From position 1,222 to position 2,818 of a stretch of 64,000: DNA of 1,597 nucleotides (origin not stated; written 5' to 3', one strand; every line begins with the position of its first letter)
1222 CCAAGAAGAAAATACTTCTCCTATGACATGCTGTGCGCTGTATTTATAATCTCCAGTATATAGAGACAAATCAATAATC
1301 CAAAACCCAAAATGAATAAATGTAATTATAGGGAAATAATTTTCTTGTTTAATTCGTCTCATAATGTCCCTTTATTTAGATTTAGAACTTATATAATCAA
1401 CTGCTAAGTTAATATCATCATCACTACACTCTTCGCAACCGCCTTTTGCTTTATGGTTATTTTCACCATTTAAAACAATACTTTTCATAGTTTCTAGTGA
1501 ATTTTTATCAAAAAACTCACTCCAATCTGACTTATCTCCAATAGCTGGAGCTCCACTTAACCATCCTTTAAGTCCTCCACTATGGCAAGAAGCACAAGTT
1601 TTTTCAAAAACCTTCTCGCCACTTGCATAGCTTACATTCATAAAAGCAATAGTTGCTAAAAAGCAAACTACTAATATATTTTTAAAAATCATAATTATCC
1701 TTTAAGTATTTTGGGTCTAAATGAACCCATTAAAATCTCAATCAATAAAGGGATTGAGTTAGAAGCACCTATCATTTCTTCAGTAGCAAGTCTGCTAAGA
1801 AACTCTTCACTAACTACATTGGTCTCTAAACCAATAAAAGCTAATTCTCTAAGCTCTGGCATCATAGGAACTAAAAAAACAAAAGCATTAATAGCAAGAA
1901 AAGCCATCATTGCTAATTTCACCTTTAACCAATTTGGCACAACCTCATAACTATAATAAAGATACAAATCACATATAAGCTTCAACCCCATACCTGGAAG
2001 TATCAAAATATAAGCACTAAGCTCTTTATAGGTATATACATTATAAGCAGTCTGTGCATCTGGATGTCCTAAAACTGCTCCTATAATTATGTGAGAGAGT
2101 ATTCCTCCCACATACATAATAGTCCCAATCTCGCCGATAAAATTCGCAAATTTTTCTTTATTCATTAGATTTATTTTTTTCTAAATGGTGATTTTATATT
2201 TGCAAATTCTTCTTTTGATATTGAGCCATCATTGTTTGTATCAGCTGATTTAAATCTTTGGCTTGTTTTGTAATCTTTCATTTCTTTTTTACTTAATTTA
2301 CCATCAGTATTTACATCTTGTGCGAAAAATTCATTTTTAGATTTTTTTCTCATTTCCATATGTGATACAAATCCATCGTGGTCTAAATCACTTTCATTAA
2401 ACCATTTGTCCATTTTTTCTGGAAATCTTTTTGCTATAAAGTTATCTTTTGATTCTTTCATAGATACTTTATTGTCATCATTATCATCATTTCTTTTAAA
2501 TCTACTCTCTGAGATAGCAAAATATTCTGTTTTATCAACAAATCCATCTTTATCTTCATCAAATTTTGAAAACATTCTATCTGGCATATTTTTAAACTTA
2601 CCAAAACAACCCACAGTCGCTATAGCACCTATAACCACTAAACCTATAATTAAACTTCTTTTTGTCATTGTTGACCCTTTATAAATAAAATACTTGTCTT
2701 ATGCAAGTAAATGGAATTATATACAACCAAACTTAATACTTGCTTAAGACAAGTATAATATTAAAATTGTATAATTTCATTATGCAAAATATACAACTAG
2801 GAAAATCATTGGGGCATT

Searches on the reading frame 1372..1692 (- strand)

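Call 50: search_protein_families(library=pfam, max_evalue=0.000001, proteins=[window:1372-1692:-])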
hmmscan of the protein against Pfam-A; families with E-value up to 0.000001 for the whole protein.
window:1372-1692:- (106 aa): 2 families
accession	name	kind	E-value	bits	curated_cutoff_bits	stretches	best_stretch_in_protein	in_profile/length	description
PF13442.11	Cytochrome_CBB3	-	4.6e-13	49.7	27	1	22-101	3-68/68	Cytochrome C oxidase, cbb3-type, subunit III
PF00034.26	Cytochrom_C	-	2.1e-07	32.6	21.3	1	23-104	2-89/90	Cytochrome c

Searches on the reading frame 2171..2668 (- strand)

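Call 50: search_protein_families(library=pfam, max_evalue=0.000001, proteins=[window:2171-2668:-])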
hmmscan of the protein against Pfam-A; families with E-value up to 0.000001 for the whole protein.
window:2171-2668:- (165 aa): 5 families
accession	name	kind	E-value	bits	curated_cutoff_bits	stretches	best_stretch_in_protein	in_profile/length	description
PF13202.12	EF-hand_5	-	7.2e-19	66.7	25.9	0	139-157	5-23/25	EF hand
PF00036.39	EF-hand_1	-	1.8e-15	55.7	25.4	0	138-157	5-24/29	EF hand domain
PF13405.12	EF-hand_6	-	1.8e-12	46.2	25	0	138-157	5-24/30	EF-hand domain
PF13499.12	EF-hand_7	-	5.1e-12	46.4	30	0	31-106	6-62/67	EF-hand domain pair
PF13833.12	EF-hand_8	-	3.2e-07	30.4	28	0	125-156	17-48/54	EF-hand domain pair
